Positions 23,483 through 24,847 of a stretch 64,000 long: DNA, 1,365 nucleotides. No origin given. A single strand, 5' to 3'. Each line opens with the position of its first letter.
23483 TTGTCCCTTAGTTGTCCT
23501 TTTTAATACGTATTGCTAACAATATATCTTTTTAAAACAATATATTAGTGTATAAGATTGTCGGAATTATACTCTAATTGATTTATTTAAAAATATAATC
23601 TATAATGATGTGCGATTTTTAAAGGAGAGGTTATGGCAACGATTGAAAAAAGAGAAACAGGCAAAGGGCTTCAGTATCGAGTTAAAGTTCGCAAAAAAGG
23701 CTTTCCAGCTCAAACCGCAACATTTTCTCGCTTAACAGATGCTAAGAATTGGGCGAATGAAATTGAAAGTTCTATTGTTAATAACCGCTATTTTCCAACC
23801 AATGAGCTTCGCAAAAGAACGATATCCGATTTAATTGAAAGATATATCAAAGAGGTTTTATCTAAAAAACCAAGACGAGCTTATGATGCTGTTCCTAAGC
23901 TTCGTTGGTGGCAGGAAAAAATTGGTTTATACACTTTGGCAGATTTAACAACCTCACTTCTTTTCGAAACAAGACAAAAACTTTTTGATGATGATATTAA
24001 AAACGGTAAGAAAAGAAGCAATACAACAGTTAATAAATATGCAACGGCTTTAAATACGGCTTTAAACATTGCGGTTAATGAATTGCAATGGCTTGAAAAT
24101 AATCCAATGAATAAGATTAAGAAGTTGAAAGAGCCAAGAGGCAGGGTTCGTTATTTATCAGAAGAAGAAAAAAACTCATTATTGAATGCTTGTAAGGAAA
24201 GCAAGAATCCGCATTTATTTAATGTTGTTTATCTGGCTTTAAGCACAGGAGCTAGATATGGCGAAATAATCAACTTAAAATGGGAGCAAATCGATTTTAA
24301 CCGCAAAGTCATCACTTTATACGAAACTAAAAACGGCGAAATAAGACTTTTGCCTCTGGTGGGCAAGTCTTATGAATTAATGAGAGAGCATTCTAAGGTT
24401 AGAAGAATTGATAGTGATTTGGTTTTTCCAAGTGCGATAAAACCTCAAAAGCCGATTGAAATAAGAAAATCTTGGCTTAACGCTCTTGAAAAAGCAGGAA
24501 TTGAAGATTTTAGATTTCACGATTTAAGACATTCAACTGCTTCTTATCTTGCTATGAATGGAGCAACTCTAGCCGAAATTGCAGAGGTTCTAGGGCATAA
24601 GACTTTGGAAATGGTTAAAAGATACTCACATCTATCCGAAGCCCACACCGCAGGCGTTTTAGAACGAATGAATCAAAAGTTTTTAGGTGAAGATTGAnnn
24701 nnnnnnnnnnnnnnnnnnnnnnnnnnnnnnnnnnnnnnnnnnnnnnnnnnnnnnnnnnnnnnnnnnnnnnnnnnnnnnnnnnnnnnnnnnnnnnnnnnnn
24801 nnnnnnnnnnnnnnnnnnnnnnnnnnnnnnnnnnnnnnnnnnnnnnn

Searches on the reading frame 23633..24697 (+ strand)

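Call 73: search_protein_families(library=ncbifam, proteins=[window:23633-24697:+], max_evalue=0.00001)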
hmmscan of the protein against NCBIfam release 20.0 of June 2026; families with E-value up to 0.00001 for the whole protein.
window:23633-24697:+ (354 aa): 9 families
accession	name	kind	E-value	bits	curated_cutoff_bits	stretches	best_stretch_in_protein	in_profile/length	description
NF040815.2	recomb_XerA_Arch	equivalog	4.1e-31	108.5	220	1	118-338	46-258/263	site-specific tyrosine recombinase/integron integrase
TIGR02225.1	recomb_XerD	equivalog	4.4e-21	75.5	329.6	1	126-344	56-284/290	site-specific tyrosine recombinase XerD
TIGR02224.1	recomb_XerC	equivalog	1.5e-19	70.5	335.15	1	126-344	59-287/295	tyrosine recombinase XerC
NF002331.0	PRK01287.1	subfamily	9e-17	61.1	371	1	79-339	45-317/365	site-specific tyrosine recombinase XerC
NF001399.0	PRK00283.1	subfamily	3.1e-16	59.5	279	1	92-341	39-290/300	tyrosine recombinase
TIGR02249.1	integrase_gron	subfamily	3.3e-13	49.7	265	1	279-344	244-310/315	integron integrase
NF007371.0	PRK09871.1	subfamily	6.1e-10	39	222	1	171-347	3-187/198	tyrosine-type DNA invertase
NF003462.0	PRK05084.1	equivalog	8.4e-09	34.6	267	1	198-348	200-358/360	tyrosine recombinase XerS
NF007370.0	PRK09870.1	subfamily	1.1e-06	28.5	221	1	171-346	9-191/200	tyrosine-type DNA invertase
